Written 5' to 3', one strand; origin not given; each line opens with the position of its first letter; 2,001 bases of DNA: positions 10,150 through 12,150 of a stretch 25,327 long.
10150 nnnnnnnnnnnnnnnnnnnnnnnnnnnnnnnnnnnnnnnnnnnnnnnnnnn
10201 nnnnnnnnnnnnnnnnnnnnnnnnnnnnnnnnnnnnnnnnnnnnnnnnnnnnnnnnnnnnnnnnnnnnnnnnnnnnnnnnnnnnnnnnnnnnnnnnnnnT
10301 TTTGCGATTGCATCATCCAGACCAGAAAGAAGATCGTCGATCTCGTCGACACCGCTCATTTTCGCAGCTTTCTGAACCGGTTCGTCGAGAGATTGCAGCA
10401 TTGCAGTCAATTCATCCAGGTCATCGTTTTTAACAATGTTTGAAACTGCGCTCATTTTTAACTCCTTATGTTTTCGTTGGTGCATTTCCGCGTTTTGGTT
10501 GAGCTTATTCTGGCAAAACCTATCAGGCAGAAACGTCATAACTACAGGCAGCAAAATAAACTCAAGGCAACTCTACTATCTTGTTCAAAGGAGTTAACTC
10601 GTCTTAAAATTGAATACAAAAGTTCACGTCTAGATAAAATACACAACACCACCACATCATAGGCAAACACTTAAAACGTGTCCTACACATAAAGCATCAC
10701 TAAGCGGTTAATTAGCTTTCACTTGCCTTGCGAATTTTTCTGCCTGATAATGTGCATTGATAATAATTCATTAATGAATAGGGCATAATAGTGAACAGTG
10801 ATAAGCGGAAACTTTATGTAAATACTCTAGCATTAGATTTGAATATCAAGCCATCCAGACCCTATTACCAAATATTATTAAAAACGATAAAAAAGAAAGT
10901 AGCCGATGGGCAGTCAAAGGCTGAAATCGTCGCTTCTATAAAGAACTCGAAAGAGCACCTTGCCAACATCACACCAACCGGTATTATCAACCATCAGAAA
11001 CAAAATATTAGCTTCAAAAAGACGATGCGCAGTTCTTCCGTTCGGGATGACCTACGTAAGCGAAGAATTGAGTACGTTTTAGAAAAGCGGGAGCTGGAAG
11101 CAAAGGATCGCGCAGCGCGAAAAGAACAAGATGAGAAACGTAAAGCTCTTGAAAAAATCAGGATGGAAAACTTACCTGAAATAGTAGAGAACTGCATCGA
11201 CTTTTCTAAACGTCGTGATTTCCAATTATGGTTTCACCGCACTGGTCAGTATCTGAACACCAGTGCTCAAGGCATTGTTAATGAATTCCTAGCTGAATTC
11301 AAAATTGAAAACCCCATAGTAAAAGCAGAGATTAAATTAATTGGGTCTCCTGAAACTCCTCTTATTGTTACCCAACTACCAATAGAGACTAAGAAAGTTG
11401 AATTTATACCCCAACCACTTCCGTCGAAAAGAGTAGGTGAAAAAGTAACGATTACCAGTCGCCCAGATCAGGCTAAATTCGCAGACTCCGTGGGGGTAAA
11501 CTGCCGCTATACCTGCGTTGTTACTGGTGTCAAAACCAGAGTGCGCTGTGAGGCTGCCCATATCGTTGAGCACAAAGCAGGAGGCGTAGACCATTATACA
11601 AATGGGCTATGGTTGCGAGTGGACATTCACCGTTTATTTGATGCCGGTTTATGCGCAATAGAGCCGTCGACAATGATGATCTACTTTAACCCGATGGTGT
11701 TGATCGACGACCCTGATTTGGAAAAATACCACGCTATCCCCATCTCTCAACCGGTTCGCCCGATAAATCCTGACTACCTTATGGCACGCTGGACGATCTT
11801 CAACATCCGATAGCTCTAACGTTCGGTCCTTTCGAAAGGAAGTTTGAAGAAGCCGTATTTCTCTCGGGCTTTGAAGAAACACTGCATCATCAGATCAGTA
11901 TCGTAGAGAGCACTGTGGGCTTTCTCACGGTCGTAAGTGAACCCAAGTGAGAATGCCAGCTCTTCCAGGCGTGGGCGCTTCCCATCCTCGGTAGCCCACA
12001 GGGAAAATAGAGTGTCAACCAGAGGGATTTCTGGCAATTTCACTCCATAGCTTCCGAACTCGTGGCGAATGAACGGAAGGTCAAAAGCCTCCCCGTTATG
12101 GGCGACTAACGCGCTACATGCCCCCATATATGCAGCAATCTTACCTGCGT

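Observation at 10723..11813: Lone opposite-strand, AT-rich gene with a C-terminal HNH nuclease core inside the phage nucleotide-metabolism cluster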

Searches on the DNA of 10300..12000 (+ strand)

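Call 7: search_dna_similar(query=window:10500-12000:+, collection=phages, mode=near, max_rows=30)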
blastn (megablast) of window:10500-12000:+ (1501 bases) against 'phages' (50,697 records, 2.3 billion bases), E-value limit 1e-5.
Records with a match: 2; places in all: 2; records where one place covers at least 80% of the query: 0.
Best place of each record, by identity: 95-99% 2.
By first word of the organism name: Salmonella 2.
By host as written in the record: Salmonella enterica subsp. enterica serovar Typhimurium strain LT2 2.
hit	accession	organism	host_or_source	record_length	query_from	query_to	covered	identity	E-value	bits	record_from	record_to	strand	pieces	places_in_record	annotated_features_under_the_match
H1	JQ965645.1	Salmonella phage SSU5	Salmonella enterica subsp. enterica ...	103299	1336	1501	11%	96.4%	8e-71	274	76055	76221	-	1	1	putative exonuclease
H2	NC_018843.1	Salmonella phage SSU5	Salmonella enterica subsp. enterica ...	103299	1336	1501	11%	96.4%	8e-71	274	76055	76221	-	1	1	3'-5' exonuclease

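Call 8: search_dna_similar(query=window:10500-12000:+, collection=plasmids, mode=near, max_rows=40)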
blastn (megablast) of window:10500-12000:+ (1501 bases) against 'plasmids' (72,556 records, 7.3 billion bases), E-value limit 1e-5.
Records with a match: 175; places in all: 175; records where one place covers at least 80% of the query: 1.
Best place of each record, by identity: >=99% 1; 95-99% 168; 90-95% 2; 80-90% 4.
By first word of the organism name: Enterobacter 84; Salmonella 44; Escherichia 23; Citrobacter 23; Kluyvera 1.
By predicted mobility (MOB-suite, as given by PLSDB): non-mobilizable 173; mobilizable 1; conjugative 1.
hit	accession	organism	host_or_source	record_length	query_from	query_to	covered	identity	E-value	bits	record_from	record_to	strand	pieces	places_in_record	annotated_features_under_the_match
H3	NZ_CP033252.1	Escherichia coli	chicken,cell culture,stool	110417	1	1501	100%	99.8%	0e+0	2756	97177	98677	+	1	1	HNH endonuclease signature motif containing protein | 3'-5' exonuclease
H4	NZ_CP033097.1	Escherichia coli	pig feces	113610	1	1501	16%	96.3%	3e-80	401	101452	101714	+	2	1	3'-5' exonuclease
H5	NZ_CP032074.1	Escherichia coli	Avian,Pure culture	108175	1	1501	16%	96.3%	3e-80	401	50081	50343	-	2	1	3'-5' exonuclease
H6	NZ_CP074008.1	Escherichia coli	Pig,pure culture,Rectal Swab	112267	1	1501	16%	96.3%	3e-80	401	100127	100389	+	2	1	3'-5' exonuclease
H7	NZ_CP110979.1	Escherichia coli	Homo sapiens,secretion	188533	1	1501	16%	96.3%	3e-80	401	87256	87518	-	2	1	3'-5' exonuclease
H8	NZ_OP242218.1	Escherichia coli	Homo sapiens,stool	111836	1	1501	16%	96.3%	3e-80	401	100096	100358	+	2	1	3'-5' exonuclease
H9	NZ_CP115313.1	Escherichia coli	cat,pure culture,urine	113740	1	1501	16%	96.3%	3e-80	401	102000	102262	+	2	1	3'-5' exonuclease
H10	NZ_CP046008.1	Escherichia coli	swine,mixed culture,feces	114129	1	1501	16%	95.9%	1e-78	396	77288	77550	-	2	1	3'-5' exonuclease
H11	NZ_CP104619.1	Escherichia coli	cell culture,chicken feces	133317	1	1501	16%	95.9%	1e-78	396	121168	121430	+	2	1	3'-5' exonuclease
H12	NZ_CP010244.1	Escherichia coli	-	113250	1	1501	15%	98.7%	3e-80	399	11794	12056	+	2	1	3'-5' exonuclease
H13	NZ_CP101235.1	Escherichia coli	Homo sapiens,cell culture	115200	1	1501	15%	98.7%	3e-80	399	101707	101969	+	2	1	3'-5' exonuclease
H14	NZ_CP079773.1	Escherichia coli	Duck,cloacal swabs,cloacal swab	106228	1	1501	15%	98.7%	3e-80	399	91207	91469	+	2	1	3'-5' exonuclease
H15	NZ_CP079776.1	Escherichia coli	Duck,fresh fecal,fresh fecal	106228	1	1501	15%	98.7%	3e-80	399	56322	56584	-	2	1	3'-5' exonuclease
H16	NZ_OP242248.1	Escherichia coli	Homo sapiens,stool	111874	1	1501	15%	98.7%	3e-80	399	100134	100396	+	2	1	3'-5' exonuclease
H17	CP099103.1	Escherichia coli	culture,Pooled sediment sample ...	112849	1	1501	15%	98.7%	3e-80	399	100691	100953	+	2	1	3'-5' exonuclease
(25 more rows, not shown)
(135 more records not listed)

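Call 9: search_dna_similar(query=window:10500-12000:+, collection=ecoli_genomes, mode=near, max_rows=30)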
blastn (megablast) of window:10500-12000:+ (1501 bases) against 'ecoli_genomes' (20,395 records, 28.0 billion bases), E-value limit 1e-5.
Records with a match: 22; places in all: 22; records where one place covers at least 80% of the query: 1.
Genomes with a match: 22 of 5426; with a place that covers at least 80% of the query: 1. Places per genome that has any: lowest 1, median 1, highest 1. On chromosomes: 0 places; on plasmids: 22.
Best place of each record, by identity: >=99% 1; 95-99% 21.
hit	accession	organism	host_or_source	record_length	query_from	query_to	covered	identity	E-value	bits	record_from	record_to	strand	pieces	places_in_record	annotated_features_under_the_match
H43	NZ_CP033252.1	Escherichia coli strain ECCHD184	chicken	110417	1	1501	100%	99.8%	0e+0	2756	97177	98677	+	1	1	HNH endonuclease signature motif containing protein | 3'-5' exonuclease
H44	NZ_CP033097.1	Escherichia coli strain CP53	pig feces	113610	1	1501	16%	96.3%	1e-79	401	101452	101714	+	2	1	3'-5' exonuclease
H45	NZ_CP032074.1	Escherichia coli strain CT29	Avian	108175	1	1501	16%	96.3%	1e-79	401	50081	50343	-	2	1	3'-5' exonuclease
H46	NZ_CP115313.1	Escherichia coli strain CUVET18-789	cat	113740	1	1501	16%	96.3%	1e-79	401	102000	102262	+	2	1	3'-5' exonuclease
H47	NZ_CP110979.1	Escherichia coli strain XYEH3934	Homo sapiens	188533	1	1501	16%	96.3%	1e-79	401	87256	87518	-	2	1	3'-5' exonuclease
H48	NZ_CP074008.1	Escherichia coli strain PD4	Pig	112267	1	1501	16%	96.3%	1e-79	401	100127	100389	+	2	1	3'-5' exonuclease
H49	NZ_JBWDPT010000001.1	Escherichia coli strain HCP6S3_I1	Sus scrofa domesticus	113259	1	1501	16%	96.3%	1e-79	401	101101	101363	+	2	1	3'-5' exonuclease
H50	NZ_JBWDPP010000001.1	Escherichia coli strain LCP22S3_I2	Sus scrofa domesticus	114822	1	1501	16%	96.3%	1e-79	401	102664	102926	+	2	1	3'-5' exonuclease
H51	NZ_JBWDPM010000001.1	Escherichia coli strain HCP30S3_I2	Sus scrofa domesticus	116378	1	1501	16%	96.3%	1e-79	401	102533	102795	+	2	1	3'-5' exonuclease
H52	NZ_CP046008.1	Escherichia coli strain 1919D62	swine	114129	1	1501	16%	95.9%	5e-78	396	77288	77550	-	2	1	3'-5' exonuclease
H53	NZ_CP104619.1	Escherichia coli strain AHM9C68I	chicken feces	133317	1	1501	16%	95.9%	5e-78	396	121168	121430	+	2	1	3'-5' exonuclease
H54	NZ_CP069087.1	Escherichia coli strain TOE3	Homo sapiens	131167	1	1501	16%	95.5%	2e-76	390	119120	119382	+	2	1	3'-5' exonuclease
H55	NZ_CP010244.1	Escherichia coli strain S56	not applicable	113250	1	1501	15%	98.7%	1e-79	399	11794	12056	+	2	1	3'-5' exonuclease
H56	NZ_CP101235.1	Escherichia coli strain EC21Z-137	Homo sapiens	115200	1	1501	15%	98.7%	1e-79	399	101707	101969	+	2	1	3'-5' exonuclease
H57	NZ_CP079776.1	Escherichia coli strain BL12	Duck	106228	1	1501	15%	98.7%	1e-79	399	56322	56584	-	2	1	3'-5' exonuclease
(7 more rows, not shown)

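Call 10: get_annotated_region(hit=H2, flank=4000)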
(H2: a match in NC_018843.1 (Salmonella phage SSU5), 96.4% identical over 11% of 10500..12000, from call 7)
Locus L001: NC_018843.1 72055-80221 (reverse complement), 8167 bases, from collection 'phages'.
description: Salmonella phage SSU5, complete genome.
organism: Salmonella phage SSU5 (NCBI taxid 1177632)
taxonomy: Viruses; Duplodnaviria; Heunggongvirae; Uroviricota; Caudoviricetes
host: Salmonella enterica subsp. enterica serovar Typhimurium strain LT2; source: -; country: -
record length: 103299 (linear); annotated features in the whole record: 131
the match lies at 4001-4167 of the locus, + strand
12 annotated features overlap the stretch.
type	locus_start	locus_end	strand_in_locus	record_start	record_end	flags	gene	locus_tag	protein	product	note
CDS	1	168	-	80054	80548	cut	-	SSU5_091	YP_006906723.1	hypothetical protein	-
CDS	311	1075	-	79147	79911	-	-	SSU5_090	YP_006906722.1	Rnase H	-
CDS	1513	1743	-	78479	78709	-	-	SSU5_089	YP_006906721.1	hypothetical protein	-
CDS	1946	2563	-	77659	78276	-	-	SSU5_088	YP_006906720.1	DNA methyltransferase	-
CDS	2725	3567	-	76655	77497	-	-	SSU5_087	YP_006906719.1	hypothetical protein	-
CDS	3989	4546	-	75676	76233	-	-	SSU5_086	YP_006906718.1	3'-5' exonuclease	-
CDS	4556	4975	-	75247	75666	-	-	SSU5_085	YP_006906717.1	hypothetical protein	-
CDS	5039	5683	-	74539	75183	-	-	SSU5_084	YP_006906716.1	AAA family ATPase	-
CDS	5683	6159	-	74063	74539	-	-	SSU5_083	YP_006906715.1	dihydrofolate reductase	-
CDS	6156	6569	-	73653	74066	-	-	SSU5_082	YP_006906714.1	hypothetical protein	-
CDS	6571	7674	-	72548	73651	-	-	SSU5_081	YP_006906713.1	thymidylate synthase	-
CDS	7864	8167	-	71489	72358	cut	-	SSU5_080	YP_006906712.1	nucleotide pyrophosphohydrolase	-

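Call 11: get_annotated_region(hit=H4, flank=1500)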
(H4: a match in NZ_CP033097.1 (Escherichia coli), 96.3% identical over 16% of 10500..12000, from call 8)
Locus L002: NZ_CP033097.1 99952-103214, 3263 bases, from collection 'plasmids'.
description: Escherichia coli strain CP53 plasmid pCP53-113k, complete sequence
organism: Escherichia coli (NCBI taxid 562)
taxonomy: Bacteria; Pseudomonadota; Gammaproteobacteria; Enterobacterales; Enterobacteriaceae; Escherichia; Escherichia coli
host: -; source: pig feces; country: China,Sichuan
typing (MOB-suite, as given by PLSDB): non-mobilizable; replicon IncFIB
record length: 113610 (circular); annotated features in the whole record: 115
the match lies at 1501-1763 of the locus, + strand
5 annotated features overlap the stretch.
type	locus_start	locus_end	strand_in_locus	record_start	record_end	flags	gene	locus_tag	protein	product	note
CDS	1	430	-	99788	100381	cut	-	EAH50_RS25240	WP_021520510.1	phage N-6-adenine-methyltransferase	GO:0009307 - DNA restriction-modification system [Evidence IEA]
CDS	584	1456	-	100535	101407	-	-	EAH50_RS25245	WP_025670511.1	hypothetical protein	-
CDS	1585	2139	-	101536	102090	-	-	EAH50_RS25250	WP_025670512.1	3'-5' exonuclease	-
CDS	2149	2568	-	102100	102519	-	-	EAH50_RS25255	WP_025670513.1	hypothetical protein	-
CDS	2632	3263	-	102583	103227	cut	-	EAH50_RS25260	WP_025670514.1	AAA family ATPase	-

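Call 12: get_annotated_region(hit=H12, flank=1500)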
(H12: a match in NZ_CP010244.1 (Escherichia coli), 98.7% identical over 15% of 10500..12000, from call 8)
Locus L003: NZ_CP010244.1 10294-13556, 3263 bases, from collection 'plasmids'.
description: Escherichia coli strain S56 plasmid B, complete sequence
organism: Escherichia coli (NCBI taxid 562)
taxonomy: Bacteria; Pseudomonadota; Gammaproteobacteria; Enterobacterales; Enterobacteriaceae; Escherichia; Escherichia coli
host: -; source: -; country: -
typing (MOB-suite, as given by PLSDB): non-mobilizable; replicon IncFIB
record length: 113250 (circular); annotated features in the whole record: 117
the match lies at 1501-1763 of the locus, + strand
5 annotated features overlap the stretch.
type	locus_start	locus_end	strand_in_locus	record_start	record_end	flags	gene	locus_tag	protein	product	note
CDS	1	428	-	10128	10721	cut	-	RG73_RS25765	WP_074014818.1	phage N-6-adenine-methyltransferase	GO:0009307 - DNA restriction-modification system [Evidence IEA]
CDS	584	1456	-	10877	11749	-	-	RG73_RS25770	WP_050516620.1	hypothetical protein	-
CDS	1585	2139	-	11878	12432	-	-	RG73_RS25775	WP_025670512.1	3'-5' exonuclease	-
CDS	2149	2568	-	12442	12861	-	-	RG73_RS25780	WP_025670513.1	hypothetical protein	-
CDS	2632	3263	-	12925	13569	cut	-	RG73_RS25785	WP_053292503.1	AAA family ATPase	-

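Call 13: get_annotated_region(hit=H3, flank=6000)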
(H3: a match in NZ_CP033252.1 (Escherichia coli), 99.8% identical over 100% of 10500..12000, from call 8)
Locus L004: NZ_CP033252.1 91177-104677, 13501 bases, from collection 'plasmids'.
description: Escherichia coli strain ECCHD184 plasmid pTB212, complete sequence
organism: Escherichia coli (NCBI taxid 562)
taxonomy: Bacteria; Pseudomonadota; Gammaproteobacteria; Enterobacterales; Enterobacteriaceae; Escherichia; Escherichia coli
host: -; source: chicken,cell culture,stool; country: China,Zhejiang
typing (MOB-suite, as given by PLSDB): non-mobilizable; replicon IncFIB
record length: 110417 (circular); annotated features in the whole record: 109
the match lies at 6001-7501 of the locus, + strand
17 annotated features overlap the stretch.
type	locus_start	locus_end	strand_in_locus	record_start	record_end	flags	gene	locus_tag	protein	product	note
CDS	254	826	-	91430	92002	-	-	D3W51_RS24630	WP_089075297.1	hypothetical protein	-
CDS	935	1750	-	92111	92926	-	-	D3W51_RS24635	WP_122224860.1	Rha family transcriptional regulator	-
CDS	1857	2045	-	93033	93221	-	-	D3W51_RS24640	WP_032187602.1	hypothetical protein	-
CDS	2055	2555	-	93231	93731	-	-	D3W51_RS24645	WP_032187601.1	hypothetical protein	-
CDS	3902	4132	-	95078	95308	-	-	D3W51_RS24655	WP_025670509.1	hypothetical protein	-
CDS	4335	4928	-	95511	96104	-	-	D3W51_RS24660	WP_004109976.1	phage N-6-adenine-methyltransferase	GO:0009307 - DNA restriction-modification system [Evidence IEA]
CDS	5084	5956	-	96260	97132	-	-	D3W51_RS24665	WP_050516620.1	hypothetical protein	-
CDS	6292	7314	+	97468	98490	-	-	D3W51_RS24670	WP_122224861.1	HNH endonuclease signature motif containing protein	-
CDS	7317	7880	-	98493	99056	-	-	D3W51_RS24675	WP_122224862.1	3'-5' exonuclease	-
CDS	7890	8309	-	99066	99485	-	-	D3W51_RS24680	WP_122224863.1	hypothetical protein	-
CDS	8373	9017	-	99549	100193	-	-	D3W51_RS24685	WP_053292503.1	AAA family ATPase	-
CDS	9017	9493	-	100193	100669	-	-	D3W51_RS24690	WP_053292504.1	dihydrofolate reductase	-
CDS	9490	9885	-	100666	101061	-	-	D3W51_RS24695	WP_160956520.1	hypothetical protein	-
CDS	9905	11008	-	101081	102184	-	-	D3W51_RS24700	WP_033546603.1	thymidylate synthase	GO:0006231 - dTMP biosynthetic process [Evidence IEA]; GO:0032259 - methylation [Evidence IEA]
CDS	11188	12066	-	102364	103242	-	-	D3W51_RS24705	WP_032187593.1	phosphoribosyl-ATP pyrophosphohydrolase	-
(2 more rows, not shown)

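Call 100: search_rna_families(source=window, start=10300, end=12000, threshold=evalue, max_evalue=1)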
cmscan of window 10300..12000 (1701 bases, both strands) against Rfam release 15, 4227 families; matches with E-value up to 1: 1.
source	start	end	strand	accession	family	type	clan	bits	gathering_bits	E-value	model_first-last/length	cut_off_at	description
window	11379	11401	+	RF04334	Plastid-rpl16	Intron;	-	21.6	43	0.69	13-35/47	no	Plastid-rpl16 group II-D1 intron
